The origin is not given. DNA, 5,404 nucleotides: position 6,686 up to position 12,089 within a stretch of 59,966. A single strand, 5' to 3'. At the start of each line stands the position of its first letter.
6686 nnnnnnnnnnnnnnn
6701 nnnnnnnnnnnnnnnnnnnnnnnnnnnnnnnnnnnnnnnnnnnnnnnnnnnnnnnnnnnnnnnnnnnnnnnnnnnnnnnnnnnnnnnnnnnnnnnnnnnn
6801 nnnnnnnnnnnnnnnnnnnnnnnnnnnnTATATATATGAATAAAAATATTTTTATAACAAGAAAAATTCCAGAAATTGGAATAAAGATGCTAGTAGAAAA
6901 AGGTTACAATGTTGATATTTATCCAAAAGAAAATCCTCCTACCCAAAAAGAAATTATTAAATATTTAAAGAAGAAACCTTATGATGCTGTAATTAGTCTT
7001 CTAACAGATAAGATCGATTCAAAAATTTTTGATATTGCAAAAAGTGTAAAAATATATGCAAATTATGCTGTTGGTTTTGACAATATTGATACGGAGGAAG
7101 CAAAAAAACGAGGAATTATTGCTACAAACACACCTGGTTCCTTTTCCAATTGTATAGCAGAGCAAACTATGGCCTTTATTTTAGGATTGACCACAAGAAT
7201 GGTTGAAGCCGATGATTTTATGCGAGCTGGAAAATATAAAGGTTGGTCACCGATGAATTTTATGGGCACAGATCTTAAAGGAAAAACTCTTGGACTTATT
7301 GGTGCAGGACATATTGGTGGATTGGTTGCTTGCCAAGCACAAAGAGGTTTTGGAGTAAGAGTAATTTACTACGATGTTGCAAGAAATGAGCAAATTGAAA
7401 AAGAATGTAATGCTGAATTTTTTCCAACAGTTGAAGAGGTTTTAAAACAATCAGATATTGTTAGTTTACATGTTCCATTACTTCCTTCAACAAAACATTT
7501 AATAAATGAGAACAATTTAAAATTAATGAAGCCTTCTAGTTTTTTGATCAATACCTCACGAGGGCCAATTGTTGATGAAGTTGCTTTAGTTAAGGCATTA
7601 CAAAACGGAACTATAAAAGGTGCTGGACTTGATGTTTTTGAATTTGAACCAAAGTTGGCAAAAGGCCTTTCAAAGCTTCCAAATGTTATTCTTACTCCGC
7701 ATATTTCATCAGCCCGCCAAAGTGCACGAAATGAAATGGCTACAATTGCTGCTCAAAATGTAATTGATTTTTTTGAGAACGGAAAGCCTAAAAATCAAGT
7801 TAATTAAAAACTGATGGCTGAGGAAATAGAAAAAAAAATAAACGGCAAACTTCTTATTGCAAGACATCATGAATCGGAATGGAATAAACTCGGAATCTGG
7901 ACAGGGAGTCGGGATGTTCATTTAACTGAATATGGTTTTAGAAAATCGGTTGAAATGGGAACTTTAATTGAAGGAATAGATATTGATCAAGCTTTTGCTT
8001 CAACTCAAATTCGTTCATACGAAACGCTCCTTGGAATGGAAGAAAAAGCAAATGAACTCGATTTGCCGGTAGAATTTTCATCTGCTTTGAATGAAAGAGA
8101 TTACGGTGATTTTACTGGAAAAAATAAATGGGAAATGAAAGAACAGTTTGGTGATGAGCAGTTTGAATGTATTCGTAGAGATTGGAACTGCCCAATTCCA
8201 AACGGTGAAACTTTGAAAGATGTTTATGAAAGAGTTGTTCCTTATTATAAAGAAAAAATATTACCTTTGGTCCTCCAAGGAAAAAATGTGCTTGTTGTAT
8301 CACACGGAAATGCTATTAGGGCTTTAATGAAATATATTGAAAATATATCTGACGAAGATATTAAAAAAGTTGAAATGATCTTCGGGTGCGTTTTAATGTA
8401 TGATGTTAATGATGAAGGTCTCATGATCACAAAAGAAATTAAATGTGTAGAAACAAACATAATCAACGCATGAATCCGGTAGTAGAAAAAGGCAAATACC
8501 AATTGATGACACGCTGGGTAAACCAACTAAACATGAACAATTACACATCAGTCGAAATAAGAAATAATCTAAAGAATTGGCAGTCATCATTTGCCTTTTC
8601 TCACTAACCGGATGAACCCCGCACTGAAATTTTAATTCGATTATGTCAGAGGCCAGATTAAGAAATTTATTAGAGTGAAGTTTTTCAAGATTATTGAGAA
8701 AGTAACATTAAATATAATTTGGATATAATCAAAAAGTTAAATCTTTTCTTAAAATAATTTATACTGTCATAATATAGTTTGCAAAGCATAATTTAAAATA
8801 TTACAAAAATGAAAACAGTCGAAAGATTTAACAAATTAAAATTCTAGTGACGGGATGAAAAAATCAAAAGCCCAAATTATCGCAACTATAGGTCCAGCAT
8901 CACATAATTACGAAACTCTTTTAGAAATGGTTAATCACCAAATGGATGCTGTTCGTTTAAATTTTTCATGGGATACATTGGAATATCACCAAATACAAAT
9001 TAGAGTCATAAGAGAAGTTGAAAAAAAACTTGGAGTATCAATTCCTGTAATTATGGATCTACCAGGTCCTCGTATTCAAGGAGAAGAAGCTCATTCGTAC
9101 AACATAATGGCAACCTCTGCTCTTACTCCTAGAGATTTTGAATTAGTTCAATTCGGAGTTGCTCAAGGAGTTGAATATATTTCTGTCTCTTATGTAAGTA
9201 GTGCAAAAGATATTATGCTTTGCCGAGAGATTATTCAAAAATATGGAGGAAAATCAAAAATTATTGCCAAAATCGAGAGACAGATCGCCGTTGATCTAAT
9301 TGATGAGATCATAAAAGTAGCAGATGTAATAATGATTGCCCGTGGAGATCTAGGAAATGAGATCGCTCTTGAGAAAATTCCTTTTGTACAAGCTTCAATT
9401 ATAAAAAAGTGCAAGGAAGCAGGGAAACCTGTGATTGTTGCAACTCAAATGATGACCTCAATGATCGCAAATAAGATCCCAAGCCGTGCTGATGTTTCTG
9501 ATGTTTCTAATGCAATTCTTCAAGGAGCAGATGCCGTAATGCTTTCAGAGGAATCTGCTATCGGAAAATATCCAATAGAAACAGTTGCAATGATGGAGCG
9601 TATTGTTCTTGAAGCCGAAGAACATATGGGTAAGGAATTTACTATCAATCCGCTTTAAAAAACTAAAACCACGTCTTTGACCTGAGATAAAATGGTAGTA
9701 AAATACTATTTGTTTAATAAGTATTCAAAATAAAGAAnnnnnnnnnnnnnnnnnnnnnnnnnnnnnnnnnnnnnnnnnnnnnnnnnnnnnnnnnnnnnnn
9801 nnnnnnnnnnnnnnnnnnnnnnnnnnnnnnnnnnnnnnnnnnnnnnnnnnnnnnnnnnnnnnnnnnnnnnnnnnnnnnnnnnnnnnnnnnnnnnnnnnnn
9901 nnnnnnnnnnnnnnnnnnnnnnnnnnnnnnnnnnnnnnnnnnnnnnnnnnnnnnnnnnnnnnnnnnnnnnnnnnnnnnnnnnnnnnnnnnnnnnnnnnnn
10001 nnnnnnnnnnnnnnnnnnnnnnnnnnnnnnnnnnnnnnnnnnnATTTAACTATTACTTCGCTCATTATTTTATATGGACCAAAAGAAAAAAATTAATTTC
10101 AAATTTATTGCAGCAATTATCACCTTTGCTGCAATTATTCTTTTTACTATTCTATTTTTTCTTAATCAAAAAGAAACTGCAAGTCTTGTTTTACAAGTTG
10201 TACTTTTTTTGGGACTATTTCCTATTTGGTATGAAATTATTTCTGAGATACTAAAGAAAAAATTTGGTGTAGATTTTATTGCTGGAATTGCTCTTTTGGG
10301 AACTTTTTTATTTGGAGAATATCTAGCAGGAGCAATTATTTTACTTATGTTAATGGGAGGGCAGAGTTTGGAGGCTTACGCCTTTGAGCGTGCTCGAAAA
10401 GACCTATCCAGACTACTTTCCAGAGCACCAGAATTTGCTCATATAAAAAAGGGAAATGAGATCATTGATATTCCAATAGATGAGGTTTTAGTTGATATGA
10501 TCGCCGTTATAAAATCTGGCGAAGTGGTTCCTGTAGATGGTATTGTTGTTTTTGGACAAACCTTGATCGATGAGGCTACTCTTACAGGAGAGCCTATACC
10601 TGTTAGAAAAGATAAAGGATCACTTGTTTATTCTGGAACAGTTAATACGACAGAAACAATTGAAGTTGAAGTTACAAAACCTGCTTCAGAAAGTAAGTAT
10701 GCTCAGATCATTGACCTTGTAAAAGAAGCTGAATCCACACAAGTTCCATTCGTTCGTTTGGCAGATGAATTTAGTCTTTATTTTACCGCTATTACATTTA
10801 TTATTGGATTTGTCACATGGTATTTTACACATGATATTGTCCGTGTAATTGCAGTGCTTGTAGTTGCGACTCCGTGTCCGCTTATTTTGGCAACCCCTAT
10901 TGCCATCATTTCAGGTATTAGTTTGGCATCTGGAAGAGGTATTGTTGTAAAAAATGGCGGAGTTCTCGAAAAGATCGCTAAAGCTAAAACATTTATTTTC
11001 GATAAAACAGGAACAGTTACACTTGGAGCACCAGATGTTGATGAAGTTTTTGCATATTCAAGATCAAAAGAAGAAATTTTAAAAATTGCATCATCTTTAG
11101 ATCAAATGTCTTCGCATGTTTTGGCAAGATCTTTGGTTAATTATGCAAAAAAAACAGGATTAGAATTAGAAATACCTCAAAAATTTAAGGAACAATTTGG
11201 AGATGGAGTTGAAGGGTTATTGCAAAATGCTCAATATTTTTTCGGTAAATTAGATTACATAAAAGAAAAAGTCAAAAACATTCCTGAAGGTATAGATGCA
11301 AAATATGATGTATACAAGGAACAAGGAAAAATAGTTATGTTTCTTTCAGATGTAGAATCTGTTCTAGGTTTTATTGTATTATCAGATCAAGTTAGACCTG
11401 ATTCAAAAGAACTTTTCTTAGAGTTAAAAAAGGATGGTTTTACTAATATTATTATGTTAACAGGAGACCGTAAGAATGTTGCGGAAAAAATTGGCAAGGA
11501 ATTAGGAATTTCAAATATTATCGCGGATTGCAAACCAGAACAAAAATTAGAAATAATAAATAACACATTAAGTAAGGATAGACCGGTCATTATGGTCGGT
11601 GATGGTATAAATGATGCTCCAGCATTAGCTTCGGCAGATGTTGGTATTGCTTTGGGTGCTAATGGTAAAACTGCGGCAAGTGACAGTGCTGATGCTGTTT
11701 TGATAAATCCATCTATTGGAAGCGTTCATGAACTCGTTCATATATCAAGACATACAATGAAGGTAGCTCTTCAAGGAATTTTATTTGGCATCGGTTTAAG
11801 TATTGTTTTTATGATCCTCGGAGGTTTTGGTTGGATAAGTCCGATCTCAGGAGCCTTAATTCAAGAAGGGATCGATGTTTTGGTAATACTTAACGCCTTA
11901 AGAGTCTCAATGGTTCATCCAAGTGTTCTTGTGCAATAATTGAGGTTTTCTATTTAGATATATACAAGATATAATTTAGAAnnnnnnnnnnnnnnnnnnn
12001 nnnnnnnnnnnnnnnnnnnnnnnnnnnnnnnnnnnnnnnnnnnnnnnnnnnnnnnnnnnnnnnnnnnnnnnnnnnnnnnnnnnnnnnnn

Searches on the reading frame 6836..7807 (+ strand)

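Call 85: search_protein_families(library=pfam, proteins=[window:6836-7807:+], max_evalue=0.00001)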
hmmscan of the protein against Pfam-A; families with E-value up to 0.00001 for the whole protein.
window:6836-7807:+ (323 aa): 2 families
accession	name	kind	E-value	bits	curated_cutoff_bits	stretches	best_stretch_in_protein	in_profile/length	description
PF02826.25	2-Hacid_dh_C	-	2e-58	197.1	25.1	1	112-291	1-178/178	D-isomer specific 2-hydroxyacid dehydrogenase, NAD binding domain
PF00389.36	2-Hacid_dh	-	8.7e-26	90.6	24.6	1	5-323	1-134/134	D-isomer specific 2-hydroxyacid dehydrogenase, catalytic domain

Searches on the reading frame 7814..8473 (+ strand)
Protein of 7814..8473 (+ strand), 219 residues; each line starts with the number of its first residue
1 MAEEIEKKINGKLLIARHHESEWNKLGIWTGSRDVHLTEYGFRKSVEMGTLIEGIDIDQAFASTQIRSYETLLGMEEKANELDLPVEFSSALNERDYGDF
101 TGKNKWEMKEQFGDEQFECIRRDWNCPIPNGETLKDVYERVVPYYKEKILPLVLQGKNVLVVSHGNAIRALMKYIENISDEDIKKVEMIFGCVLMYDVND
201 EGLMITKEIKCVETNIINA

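Call 85: search_protein_families(library=pfam, proteins=[window:7814-8473:+], max_evalue=0.00001)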
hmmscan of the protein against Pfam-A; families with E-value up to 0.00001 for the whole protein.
window:7814-8473:+ (219 aa): 1 family
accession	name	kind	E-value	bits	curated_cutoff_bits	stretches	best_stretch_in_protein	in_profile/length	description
PF00300.27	His_Phos_1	-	4.1e-35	121.7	21.7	1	13-203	1-186/194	Histidine phosphatase superfamily (branch 1)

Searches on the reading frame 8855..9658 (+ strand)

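Call 85: search_protein_families(library=pfam, proteins=[window:8855-9658:+], max_evalue=0.00001)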
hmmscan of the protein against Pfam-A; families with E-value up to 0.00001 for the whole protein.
window:8855-9658:+ (267 aa): 1 family
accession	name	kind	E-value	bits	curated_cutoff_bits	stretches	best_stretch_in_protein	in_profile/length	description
PF00224.27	PK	-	2.2e-75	254.2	30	2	87-244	171-328/328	Pyruvate kinase, barrel domain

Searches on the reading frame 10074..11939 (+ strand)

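Call 85: search_protein_families(library=pfam, proteins=[window:10074-11939:+], max_evalue=0.00001)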
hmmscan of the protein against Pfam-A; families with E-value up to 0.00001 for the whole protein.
window:10074-11939:+ (621 aa): 2 families
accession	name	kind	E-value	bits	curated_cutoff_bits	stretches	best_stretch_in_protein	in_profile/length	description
PF00122.25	E1-E2_ATPase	-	1.3e-43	149.1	28.1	1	118-285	3-178/181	E1-E2 ATPase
PF00702.32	Hydrolase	-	7.3e-32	111.7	26.4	1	305-522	2-191/191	haloacid dehalogenase-like hydrolase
